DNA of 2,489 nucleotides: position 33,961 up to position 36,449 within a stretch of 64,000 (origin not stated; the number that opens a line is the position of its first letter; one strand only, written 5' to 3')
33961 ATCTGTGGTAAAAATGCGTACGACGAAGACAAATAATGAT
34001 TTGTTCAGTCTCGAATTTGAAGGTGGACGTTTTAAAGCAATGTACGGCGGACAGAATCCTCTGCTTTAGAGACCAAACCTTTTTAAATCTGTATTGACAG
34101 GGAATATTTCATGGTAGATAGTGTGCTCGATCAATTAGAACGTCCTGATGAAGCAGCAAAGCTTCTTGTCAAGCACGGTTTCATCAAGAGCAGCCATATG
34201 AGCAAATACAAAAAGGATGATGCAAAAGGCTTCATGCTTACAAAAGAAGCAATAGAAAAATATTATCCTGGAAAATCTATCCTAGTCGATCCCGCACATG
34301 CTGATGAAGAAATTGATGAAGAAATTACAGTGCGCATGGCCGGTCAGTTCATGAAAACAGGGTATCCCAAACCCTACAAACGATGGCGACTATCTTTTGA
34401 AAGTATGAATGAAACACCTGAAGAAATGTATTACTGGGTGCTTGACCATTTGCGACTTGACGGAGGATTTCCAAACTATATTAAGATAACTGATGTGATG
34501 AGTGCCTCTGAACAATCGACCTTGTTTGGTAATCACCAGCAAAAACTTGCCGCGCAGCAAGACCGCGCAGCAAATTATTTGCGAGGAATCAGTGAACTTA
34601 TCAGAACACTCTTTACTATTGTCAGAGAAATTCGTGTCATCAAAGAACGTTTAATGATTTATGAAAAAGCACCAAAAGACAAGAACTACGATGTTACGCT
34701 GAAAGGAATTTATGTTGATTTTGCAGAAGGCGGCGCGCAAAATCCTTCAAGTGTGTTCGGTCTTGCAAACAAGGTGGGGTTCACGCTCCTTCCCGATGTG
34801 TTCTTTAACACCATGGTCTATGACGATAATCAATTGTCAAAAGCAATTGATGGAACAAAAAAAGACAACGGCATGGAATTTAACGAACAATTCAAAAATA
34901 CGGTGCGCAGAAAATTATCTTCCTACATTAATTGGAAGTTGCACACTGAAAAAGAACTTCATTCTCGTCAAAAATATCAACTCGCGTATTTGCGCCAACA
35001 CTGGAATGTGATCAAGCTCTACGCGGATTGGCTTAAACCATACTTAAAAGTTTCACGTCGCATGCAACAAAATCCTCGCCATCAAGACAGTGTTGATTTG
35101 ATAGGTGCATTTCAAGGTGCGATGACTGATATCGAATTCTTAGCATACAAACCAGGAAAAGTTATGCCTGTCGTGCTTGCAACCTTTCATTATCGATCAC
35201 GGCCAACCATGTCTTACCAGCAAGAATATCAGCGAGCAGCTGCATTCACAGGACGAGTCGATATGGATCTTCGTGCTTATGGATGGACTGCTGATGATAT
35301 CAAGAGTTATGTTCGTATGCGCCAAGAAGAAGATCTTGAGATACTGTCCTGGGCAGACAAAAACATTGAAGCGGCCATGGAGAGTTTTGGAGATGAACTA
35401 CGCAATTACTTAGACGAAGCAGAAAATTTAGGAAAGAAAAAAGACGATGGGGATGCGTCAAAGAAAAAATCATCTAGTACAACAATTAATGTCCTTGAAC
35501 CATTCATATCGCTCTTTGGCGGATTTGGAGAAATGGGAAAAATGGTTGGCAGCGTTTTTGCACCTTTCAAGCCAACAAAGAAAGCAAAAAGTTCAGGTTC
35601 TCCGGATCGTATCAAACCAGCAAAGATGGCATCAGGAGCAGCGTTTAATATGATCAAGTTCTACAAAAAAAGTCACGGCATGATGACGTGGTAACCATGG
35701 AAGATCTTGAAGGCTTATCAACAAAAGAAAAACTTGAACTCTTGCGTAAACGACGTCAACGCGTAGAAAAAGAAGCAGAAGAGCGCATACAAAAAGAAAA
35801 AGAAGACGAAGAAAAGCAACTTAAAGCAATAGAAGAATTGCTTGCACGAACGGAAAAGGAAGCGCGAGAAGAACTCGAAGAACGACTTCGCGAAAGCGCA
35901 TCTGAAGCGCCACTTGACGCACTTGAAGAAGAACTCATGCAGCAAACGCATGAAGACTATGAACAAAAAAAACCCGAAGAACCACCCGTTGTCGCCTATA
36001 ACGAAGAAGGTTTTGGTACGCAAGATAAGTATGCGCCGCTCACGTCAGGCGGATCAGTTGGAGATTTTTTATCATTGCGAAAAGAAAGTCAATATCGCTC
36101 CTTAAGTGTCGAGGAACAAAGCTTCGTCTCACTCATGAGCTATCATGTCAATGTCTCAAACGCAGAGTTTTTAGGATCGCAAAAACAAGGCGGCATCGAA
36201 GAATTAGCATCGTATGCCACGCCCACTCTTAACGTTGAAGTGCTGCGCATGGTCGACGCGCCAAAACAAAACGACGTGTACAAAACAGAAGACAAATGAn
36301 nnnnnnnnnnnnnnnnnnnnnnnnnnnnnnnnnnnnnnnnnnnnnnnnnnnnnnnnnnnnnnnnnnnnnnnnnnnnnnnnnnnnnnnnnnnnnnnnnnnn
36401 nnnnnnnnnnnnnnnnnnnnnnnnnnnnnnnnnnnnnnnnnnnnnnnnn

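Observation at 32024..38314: Tightly coupled five-gene operon of unknown function: beta-propeller, KaiC-like ATPase with degenerate P-loop, 527-aa orphan, acidic coiled coil, and an insertion-split xylose-isomerase-like TIM barrel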

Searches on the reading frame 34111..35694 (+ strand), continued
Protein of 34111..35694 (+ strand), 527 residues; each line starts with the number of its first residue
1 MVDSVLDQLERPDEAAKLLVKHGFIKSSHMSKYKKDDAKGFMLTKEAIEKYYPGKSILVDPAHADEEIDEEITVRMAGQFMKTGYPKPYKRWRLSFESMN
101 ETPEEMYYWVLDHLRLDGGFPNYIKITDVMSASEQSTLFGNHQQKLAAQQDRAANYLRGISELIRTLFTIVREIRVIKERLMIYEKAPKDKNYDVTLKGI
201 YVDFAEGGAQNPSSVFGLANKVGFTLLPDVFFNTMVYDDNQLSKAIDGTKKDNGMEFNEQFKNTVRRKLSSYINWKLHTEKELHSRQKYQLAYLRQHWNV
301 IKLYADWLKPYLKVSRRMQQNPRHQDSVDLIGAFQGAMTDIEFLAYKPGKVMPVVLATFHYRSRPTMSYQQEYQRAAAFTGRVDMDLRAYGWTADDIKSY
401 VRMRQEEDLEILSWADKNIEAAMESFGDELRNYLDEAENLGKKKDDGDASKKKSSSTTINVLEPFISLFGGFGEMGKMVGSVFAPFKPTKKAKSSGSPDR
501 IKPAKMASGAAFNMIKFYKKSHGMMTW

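Call 53: search_protein_families(library=pfam, alignment_id=A1, max_evalue=1)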
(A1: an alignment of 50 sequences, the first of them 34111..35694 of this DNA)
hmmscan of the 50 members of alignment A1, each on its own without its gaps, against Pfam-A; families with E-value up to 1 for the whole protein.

A. member 1, window:34111-35694:+ (527 aa): 0 families

B. families by the number of members that match (of 50 scanned): 45 families (the first 25 are shown)
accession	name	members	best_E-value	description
PF22222.1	Cpf1_PI-like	5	0.11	CRISPR-associated endonuclease Cpf1 PI domain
PF04778.17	LMP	4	0.061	LMP repeated region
PF10280.14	Med11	3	0.032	Mediator complex protein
PF11212.13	DUF2999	3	0.081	Protein of unknown function (DUF2999)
PF19025.5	DUF5751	2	0.0015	Family of unknown function (DUF5751)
PF16865.10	GST_C_5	2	0.042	Glutathione S-transferase, C-terminal domain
PF12998.12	ING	2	0.048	Inhibitor of growth proteins N-terminal histone-binding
PF01881.21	Cas_Cas6_C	2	0.075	CRISPR associated protein Cas6, C-terminal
PF15039.11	DUF4530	2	0.13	Domain of unknown function (DUF4530)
PF05099.18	TerB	2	0.14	Tellurite resistance protein TerB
PF23534.1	Microp_apicomplexa_20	1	0.0029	Apicomplexa microprotein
PF03020.21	LEM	1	0.0029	LEM domain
PF07464.16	ApoLp-III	1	0.0059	Apolipophorin-III precursor (apoLp-III)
PF07741.18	BRF1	1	0.0088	Brf1-like TBP-binding domain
PF05596.16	Taeniidae_ag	1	0.021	Taeniidae antigen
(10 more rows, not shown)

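Call 54: find_related_loci(query=A1, collection=viral_contigs, flank=8000)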
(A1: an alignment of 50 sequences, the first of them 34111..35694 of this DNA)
Query A1 (527 aa) in viral_contigs; peptide patterns used: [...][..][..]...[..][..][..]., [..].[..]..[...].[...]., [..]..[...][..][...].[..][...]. (x = any residue, [..] = any of these).
214 stretches matched a pattern, but none encodes a relative of the query by tblastn (E <= 1e-3).

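Call 73: fold_search(model_id=the predicted structure, library=pdb)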
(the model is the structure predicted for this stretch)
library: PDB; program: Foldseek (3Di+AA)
matches with E <= 10: 357; with E <= 0.001: 0
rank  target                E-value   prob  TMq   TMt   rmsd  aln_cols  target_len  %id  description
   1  8wjo_B                1.2e-01  0.20  0.12  0.20  33.5       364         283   12  Cryo-EM structure of 8-subunit Smc5/6 arm region (released 2024-06-26)
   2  8tzl_E                1.4e-01  0.21  0.13  0.18  24.1       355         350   11  Cryo-EM structure of Vibrio cholerae FtsE/FtsX/EnvC complex, full-length (released 2023-12-20)
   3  6t1a                  2.4e-01  0.21  0.07  0.14   9.4        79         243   13  Structure of mosquitocidal Cyt1Aa protoxin obtained by Serial Femtosecond Crystallography on in vivo grown crystals at p (released 2020-10-14)
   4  4tko                  2.4e-01  0.09  0.10  0.16  25.1       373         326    9  Structure of the periplasmic adaptor protein EmrA (released 2014-07-09)
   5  6t1c                  2.6e-01  0.28  0.07  0.14   9.5        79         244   10  Structure of the C7S mutant of mosquitocidal Cyt1A protoxin obtained by Serial Femtosecond Crystallography on in vivo gr (released 2020-10-14)
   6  3ron_A                2.6e-01  0.15  0.08  0.16  16.4       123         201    9  Crystal Structure and Hemolytic Activity of the Cyt1Aa Toxin from Bacillus thuringiensis subsp. israelensis (released 2011-10-12)
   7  7nuf_A                3.3e-01  0.11  0.12  0.12  35.5       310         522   10  Vaccinia virus protein 018 in complex with STAT1 (released 2021-07-28)
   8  1pp0_A                3.5e-01  0.72  0.08  0.20   7.0        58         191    9  volvatoxin A2 in monoclinic crystal (released 2004-08-24)
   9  3h3q_B                3.9e-01  0.15  0.06  0.13  16.1       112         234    5  Crystal structure of the CERT START domain in complex with HPA-13 (released 2010-03-02)
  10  6t14                  3.9e-01  0.13  0.07  0.13   9.6        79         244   13  Native structure of mosquitocidal Cyt1A protoxin obtained by Serial Femtosecond Crystallography on in vivo grown crystal (released 2020-10-14)
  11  6z6f_C                4.1e-01  0.15  0.11  0.11  22.5       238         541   12  HDAC-PC (released 2021-02-17)
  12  2e3p_A                4.7e-01  0.08  0.06  0.11  16.6       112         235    7  Crystal structure of CERT START domain in complex with C16-cearmide (P1) (released 2007-12-18)
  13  8i21_B                5.0e-01  0.41  0.16  0.29  17.7       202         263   13  Cryo-EM structure of 6-subunit Smc5/6 arm region (released 2024-06-26)
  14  6ewy                  5.3e-01  0.21  0.11  0.27  18.5       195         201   12  RipA Peptidoglycan hydrolase (Rv1477, Mycobacterium tuberculosis) N-terminal domain (released 2018-05-02)
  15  7zvr                  5.8e-01  0.08  0.06  0.12  21.8       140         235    4  Crystal structure of the carotenoid-binding protein domain from silkworm Bombyx mori (BmCBP) complexed with zeaxanthin (released 2022-10-26)
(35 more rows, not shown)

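Call 89: find_encoding_contigs(protein=P0404, flank=8000, max_places=2)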
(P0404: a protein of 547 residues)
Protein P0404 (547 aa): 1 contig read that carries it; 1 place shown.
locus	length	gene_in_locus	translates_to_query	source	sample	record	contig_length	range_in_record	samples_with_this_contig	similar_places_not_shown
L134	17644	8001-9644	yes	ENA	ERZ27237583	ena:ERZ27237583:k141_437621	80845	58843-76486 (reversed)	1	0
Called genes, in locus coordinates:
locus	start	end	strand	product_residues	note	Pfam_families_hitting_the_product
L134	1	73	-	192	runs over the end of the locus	PF12917:YfbR-like, PF13023:HD_3, PF01966:HD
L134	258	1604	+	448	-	-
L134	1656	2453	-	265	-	PF10127:RlaP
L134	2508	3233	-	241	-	PF00702:Hydrolase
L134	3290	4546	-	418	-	PF03952:Enolase_N, PF00113:Enolase_C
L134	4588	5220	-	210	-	PF00702:Hydrolase, PF13419:HAD_2, PF13242:Hydrolase_like (weak)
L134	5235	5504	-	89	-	-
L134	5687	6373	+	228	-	-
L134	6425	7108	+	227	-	-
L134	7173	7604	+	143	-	-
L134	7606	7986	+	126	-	-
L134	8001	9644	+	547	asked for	-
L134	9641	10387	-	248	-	PF02535:Zip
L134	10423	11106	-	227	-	PF02390:Methyltransf_4, PF13847:Methyltransf_31 (weak)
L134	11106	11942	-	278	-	PF01513:NAD_kinase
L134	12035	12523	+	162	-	PF00293:NUDIX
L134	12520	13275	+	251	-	PF01522:Polysacc_deac_1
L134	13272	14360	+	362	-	-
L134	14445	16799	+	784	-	-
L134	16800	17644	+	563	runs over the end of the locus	PF00140:Sigma70_r1_2, PF04542:Sigma70_r2, PF04539:Sigma70_r3, PF04545:Sigma70_r4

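Call 90: find_encoding_contigs(protein=P0401, flank=8000, max_places=2)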
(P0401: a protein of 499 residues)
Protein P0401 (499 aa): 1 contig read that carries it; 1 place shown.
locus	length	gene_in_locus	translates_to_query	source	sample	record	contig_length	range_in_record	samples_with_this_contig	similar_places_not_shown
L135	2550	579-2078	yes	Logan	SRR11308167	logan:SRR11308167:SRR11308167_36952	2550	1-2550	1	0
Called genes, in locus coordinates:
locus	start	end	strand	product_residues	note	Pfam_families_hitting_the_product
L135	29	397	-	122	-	-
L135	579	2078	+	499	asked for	-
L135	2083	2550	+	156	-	?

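Call 91: find_encoding_contigs(protein=P0392, flank=8000, max_places=2)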
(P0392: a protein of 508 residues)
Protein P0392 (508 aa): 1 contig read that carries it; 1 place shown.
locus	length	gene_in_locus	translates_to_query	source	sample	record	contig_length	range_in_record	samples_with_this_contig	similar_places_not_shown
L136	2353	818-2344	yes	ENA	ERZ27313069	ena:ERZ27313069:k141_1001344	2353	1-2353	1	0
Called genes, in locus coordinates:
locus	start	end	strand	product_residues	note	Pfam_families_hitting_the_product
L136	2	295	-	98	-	?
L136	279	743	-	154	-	-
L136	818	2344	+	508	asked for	-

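Call 93: search_protein_families(library=pfam, proteins=[L134:258-1604:+, L134:5687-6373:+, L134:6425-7108:+, L134:7173-7604:+, L134:7606-7986:+, L134:8001-9644:+, L134:13272-14360:+, L134:14445-16799:+, L134:5235-5504:-], max_evalue=0.1)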
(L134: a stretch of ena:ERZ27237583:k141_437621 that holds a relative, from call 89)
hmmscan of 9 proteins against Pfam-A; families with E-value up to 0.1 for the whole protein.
L134:258-1604:+ (448 aa): 0 families

L134:5687-6373:+ (228 aa): 0 families

L134:6425-7108:+ (227 aa): 1 family
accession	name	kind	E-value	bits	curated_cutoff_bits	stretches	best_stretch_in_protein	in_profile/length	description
PF00717.28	Peptidase_S24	-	0.049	13.8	23.3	1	102-141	47-85/116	Peptidase S24-like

L134:7173-7604:+ (143 aa): 0 families

L134:7606-7986:+ (126 aa): 4 families
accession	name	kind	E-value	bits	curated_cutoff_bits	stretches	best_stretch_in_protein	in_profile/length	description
PF24961.1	NfeD_membrane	-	0.0034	17.9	26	1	62-105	47-89/119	NfeD integral membrane domain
PF04161.18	Arv1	-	0.023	15.4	20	1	38-115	110-183/202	Arv1-like family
PF04932.20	Wzy_C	-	0.043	14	31.7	1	59-114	14-67/149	O-Antigen ligase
PF23778.1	Phage_holin_2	-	0.056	14.1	32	1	59-114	29-87/92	Putative phage holin family 2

L134:8001-9644:+ (547 aa): 0 families

L134:13272-14360:+ (362 aa): 0 families

L134:14445-16799:+ (784 aa): 0 families

L134:5235-5504:- (89 aa): 0 families

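Call 98: find_encoding_contigs(protein=P0382, flank=8000, max_places=1)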
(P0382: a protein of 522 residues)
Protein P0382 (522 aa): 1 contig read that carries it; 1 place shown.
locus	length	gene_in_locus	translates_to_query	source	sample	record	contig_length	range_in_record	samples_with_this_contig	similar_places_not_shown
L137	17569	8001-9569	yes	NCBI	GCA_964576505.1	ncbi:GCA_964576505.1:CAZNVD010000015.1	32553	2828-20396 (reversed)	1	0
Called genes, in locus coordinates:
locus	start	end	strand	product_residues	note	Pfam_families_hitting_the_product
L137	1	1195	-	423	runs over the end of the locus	PF01751:Toprim (weak), PF13155:Toprim_2 (weak), PF13662:Toprim_4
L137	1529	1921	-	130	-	PF01850:PIN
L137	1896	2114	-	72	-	-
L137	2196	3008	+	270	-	PF02899:Phage_int_SAM_1 (weak), PF13495:Phage_int_SAM_4, PF00589:Phage_integrase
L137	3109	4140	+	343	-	-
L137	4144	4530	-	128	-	PF04677:CwfJ_C_1 (weak), PF11969:DcpS_C, PF01230:HIT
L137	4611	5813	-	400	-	PF04208:MtrA, PF14251:PterinBD-DUF4346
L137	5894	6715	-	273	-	PF02675:AdoMet_dc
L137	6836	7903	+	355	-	-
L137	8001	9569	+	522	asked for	-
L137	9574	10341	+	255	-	PF00590:TP_methylase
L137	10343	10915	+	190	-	PF00924:MS_channel_2nd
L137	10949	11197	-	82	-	PF03685:UPF0147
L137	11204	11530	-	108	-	-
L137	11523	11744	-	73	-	-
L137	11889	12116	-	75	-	PF01780:Ribosomal_L37ae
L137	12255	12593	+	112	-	-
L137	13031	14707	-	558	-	PF06418:CTP_synth_N, PF00117:GATase, PF07722:Peptidase_C26 (faint)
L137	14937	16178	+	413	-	PF00932:LTD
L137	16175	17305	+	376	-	-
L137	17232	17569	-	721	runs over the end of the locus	PF00801:PKD (faint), PF17803:Cadherin_4 (faint), PF17963:Big_9 (faint), PF18911:PKD_4 (faint), PF21027:Sde0182_C (faint)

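Call 99: find_encoding_contigs(protein=P0394, flank=8000, max_places=1)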
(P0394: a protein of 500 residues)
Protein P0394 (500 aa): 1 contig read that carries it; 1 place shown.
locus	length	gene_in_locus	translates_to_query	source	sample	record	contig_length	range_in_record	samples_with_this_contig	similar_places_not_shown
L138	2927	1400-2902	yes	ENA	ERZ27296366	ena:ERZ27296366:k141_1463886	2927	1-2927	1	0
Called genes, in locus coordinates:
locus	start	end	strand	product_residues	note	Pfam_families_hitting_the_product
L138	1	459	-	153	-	?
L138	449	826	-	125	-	-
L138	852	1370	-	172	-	-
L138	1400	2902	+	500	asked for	-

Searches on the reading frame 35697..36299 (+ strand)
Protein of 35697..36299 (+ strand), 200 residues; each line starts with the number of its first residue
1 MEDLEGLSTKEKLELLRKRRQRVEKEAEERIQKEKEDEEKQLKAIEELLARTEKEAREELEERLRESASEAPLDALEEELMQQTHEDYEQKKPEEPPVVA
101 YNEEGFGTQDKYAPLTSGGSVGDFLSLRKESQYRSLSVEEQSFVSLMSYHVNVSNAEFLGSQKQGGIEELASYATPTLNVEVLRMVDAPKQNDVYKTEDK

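Call 3: search_protein_families(library=pfam, proteins=[window:35697-36299:+], max_evalue=0.1)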
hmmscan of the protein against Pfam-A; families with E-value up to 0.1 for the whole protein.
window:35697-36299:+ (200 aa): 0 families

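Call 4: search_protein_families(library=ncbifam, proteins=[window:35697-36299:+], max_evalue=0.1)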
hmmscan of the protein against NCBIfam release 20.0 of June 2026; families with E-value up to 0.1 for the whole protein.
window:35697-36299:+ (200 aa): 1 family
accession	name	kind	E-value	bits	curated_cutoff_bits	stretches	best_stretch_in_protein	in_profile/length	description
TIGR01069.2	mutS2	equivalog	0.0019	16.6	400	1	10-163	540-692/790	endonuclease MutS2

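Call 20: search_protein_families(library=padloc, proteins=[window:35697-36299:+], max_evalue=0.1)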
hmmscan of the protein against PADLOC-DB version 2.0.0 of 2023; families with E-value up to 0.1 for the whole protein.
window:35697-36299:+ (200 aa): 0 families

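Call 21: search_protein_families(library=phrogs, proteins=[window:35697-36299:+], max_evalue=0.1)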
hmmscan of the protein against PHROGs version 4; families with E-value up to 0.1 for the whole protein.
window:35697-36299:+ (200 aa): 2 families
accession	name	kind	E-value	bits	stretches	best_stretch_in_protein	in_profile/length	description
phrog_24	-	tail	0.0032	16.6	1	10-105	551-651/1151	tail length tape measure protein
phrog_15167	-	other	0.026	15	1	23-127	31-132/211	ATPase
